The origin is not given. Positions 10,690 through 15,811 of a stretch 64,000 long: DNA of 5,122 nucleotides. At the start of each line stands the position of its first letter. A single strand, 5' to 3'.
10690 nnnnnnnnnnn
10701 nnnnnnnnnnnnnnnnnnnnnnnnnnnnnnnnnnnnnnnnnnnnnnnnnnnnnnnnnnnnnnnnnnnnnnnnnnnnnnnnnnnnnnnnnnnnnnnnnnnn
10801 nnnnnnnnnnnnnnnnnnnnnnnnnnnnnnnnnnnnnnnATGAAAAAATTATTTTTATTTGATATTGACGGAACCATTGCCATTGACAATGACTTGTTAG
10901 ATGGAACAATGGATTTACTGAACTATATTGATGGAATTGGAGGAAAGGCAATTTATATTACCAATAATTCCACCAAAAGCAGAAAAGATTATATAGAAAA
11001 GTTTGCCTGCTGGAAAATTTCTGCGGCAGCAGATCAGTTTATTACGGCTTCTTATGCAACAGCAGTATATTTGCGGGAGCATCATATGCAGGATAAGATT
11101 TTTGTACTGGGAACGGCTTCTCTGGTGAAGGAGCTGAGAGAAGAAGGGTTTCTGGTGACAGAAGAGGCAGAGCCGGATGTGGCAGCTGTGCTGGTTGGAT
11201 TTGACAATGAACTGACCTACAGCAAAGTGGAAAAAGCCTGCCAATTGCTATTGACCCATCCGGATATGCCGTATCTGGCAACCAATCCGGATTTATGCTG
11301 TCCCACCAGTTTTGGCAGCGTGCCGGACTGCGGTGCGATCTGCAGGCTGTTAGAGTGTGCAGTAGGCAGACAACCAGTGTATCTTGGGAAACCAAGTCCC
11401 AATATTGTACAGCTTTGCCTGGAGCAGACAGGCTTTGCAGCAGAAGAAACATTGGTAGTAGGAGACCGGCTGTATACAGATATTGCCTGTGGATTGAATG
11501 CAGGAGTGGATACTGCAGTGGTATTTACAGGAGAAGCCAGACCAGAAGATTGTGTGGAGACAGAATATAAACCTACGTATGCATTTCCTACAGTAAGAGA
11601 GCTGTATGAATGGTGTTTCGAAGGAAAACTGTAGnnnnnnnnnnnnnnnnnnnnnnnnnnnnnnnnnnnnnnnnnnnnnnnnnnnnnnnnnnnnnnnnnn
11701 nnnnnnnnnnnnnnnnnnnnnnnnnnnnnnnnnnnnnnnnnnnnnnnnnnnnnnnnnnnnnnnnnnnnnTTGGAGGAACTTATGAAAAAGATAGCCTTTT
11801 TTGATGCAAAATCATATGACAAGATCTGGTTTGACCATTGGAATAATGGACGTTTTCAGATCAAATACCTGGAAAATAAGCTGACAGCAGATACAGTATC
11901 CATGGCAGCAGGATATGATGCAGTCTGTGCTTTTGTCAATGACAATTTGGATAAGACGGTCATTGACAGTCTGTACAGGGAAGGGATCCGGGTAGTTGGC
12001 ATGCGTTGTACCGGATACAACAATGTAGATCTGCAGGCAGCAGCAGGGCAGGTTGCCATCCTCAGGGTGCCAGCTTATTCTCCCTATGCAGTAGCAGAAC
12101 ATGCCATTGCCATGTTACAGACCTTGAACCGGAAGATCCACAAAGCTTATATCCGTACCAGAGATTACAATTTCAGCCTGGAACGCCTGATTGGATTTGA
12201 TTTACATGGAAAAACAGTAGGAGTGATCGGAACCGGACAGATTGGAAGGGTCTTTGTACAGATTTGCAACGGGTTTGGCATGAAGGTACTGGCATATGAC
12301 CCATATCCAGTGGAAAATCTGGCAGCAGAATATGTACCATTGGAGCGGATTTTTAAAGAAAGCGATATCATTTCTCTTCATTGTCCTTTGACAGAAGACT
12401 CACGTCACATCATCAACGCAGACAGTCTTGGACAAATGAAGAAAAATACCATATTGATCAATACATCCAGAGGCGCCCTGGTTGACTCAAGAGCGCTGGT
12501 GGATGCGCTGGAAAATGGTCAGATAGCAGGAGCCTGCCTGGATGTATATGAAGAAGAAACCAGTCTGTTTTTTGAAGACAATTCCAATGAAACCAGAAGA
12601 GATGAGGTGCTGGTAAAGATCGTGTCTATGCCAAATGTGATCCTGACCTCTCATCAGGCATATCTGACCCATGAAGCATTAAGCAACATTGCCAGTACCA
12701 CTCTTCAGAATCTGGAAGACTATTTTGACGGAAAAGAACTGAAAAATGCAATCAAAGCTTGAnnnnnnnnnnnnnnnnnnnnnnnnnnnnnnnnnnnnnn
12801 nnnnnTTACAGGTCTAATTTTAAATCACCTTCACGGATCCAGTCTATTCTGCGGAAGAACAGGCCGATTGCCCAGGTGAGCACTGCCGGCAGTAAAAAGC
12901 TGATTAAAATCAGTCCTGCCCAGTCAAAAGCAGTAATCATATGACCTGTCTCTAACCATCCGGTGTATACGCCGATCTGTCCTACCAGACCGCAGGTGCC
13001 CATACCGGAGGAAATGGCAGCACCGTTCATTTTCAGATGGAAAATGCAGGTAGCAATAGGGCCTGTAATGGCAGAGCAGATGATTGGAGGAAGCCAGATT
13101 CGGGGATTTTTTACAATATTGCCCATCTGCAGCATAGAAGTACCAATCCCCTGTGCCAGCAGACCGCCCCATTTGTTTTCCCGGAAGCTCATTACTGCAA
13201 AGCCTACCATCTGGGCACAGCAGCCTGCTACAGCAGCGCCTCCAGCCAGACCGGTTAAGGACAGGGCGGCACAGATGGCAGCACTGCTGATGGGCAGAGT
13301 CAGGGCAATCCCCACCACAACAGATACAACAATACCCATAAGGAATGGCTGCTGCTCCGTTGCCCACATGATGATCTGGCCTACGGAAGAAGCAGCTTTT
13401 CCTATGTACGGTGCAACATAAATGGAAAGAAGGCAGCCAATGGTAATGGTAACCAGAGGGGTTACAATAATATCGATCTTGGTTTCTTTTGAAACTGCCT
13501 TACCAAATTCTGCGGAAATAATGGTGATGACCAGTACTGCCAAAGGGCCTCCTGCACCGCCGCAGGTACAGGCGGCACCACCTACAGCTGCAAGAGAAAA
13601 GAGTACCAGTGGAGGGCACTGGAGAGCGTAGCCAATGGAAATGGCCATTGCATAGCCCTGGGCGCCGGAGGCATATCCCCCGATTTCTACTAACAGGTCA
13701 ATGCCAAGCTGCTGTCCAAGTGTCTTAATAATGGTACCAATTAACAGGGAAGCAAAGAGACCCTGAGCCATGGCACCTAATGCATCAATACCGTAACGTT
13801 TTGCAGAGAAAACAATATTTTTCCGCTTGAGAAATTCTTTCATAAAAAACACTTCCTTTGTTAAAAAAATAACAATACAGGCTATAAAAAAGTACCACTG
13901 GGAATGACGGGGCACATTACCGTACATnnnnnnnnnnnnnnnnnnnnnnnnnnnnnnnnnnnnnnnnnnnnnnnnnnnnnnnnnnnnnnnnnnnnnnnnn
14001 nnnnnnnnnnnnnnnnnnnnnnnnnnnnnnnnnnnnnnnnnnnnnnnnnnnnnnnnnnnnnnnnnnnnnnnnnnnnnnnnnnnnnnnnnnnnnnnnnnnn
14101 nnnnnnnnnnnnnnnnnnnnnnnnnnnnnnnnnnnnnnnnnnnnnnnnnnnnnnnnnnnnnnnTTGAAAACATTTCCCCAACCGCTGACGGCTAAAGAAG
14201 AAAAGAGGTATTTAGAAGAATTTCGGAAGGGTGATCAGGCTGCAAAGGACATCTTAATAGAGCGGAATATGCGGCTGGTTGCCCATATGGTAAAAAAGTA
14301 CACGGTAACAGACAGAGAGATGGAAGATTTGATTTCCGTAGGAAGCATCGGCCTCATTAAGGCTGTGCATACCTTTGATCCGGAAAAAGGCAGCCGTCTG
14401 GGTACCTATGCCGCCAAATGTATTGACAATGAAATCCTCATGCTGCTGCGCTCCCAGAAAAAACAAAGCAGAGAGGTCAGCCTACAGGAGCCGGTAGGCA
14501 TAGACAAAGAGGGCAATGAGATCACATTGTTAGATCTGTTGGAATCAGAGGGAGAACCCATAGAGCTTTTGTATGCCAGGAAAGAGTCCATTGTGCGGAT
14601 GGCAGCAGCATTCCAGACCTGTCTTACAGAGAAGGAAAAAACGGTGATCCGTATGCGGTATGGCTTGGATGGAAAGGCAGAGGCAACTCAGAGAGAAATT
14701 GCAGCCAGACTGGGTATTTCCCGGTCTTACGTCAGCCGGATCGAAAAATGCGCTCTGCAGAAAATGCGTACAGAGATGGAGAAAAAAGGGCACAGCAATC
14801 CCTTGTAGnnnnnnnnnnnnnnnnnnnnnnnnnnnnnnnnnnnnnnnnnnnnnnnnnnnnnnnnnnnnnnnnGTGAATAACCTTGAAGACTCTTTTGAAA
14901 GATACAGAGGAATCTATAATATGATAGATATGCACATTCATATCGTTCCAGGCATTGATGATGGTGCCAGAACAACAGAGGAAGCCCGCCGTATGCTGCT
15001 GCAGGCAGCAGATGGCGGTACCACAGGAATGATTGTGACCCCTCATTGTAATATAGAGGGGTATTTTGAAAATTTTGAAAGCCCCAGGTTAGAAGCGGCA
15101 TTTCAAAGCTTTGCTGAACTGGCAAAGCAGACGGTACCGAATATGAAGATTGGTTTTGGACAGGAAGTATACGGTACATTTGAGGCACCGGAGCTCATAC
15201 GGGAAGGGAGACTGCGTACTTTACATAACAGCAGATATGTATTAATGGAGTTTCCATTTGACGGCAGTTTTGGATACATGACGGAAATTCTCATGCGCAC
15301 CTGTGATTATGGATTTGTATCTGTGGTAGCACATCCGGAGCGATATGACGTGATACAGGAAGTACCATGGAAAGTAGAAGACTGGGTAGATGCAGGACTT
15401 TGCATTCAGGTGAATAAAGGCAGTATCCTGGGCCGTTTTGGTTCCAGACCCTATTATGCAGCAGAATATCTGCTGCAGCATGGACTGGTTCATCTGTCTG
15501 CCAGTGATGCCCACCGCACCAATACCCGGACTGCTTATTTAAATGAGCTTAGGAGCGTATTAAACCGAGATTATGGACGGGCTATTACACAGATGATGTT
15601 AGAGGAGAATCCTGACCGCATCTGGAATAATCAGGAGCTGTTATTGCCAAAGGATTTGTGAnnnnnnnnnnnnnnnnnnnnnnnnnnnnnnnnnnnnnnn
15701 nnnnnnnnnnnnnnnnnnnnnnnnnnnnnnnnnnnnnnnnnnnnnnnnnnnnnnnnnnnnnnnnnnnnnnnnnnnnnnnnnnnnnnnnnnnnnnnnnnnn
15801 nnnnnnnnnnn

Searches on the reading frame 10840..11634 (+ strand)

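Call 83: search_protein_families(library=pfam, max_evalue=0.00001, proteins=[window:10840-11634:+])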
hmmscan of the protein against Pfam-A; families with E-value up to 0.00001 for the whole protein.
window:10840-11634:+ (264 aa): 4 families
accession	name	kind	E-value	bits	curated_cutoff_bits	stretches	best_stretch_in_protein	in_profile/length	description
PF13344.12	Hydrolase_6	-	2e-22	79.6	27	1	5-104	1-100/101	Haloacid dehalogenase-like hydrolase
PF13242.12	Hydrolase_like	-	3.3e-18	65.8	22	1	182-255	2-75/75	HAD-hyrolase-like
PF00702.32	Hydrolase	-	6e-15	56.6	26.4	1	3-222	2-191/191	haloacid dehalogenase-like hydrolase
PF13419.12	HAD_2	-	1.4e-11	45.3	23.8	1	170-228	121-178/178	Haloacid dehalogenase-like hydrolase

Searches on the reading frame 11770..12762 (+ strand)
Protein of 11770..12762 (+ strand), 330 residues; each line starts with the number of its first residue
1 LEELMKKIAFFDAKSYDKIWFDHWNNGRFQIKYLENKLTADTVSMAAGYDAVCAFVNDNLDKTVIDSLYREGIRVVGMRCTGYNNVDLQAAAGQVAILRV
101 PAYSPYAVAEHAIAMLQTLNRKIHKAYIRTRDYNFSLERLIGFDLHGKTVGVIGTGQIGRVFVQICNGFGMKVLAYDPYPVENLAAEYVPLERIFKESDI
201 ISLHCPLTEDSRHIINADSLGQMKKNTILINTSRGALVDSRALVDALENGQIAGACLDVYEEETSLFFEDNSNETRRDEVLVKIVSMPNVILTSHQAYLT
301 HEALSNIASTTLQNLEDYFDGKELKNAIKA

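Call 83: search_protein_families(library=pfam, max_evalue=0.00001, proteins=[window:11770-12762:+])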
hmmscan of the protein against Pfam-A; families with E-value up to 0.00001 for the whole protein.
window:11770-12762:+ (330 aa): 2 families
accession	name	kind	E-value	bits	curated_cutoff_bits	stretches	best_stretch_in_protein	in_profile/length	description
PF02826.25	2-Hacid_dh_C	-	5.8e-55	185.8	25.1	1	114-297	2-178/178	D-isomer specific 2-hydroxyacid dehydrogenase, NAD binding domain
PF00389.36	2-Hacid_dh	-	7.9e-29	100.5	24.6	1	14-328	8-133/134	D-isomer specific 2-hydroxyacid dehydrogenase, catalytic domain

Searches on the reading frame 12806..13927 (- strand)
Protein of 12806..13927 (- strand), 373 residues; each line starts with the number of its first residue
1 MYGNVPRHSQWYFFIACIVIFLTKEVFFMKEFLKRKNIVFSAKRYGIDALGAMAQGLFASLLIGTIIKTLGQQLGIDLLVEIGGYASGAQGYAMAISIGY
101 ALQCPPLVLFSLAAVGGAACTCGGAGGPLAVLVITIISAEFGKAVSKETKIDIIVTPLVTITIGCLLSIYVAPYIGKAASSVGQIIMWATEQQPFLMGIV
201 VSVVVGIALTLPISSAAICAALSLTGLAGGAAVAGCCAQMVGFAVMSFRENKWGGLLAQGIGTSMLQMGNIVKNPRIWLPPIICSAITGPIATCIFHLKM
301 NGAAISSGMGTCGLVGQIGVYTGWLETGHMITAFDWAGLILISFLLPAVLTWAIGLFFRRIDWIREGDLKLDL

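Call 83: search_protein_families(library=pfam, max_evalue=0.00001, proteins=[window:12806-13927:-])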
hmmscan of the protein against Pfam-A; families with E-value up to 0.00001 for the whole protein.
window:12806-13927:- (373 aa): 1 family
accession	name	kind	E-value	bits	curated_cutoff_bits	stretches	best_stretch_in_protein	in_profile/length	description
PF13303.11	PTS_EIIC_2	-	1.7e-93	313.8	28.9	1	48-371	2-327/327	Phosphotransferase system, EIIC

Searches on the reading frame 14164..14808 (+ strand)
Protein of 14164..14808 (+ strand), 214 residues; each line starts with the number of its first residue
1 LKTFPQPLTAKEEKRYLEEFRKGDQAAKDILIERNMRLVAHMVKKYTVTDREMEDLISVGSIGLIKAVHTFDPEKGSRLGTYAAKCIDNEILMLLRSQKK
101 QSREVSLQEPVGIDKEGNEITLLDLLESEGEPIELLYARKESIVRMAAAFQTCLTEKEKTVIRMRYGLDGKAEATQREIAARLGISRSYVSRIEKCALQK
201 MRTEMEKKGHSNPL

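Call 84: search_protein_families(library=pfam, max_evalue=0.00001, proteins=[window:14164-14808:+])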
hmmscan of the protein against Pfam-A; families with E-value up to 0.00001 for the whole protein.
window:14164-14808:+ (214 aa): 2 families
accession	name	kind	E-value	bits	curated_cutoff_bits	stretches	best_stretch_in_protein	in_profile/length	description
PF04542.20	Sigma70_r2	-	2.9e-17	62.7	24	1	31-100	1-70/71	Sigma-70 region 2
PF04545.22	Sigma70_r4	-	1.2e-15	57.2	24.1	1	153-202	4-49/50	Sigma-70, region 4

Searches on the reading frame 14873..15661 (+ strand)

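Call 84: search_protein_families(library=pfam, max_evalue=0.00001, proteins=[window:14873-15661:+])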
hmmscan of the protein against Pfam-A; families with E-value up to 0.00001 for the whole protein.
window:14873-15661:+ (262 aa): 1 family
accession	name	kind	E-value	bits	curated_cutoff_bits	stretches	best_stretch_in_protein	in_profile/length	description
PF19567.5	CpsB_CapC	-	1e-55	189.2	27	1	17-251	1-233/234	Capsular polysaccharide synthesis, CpsB/CapC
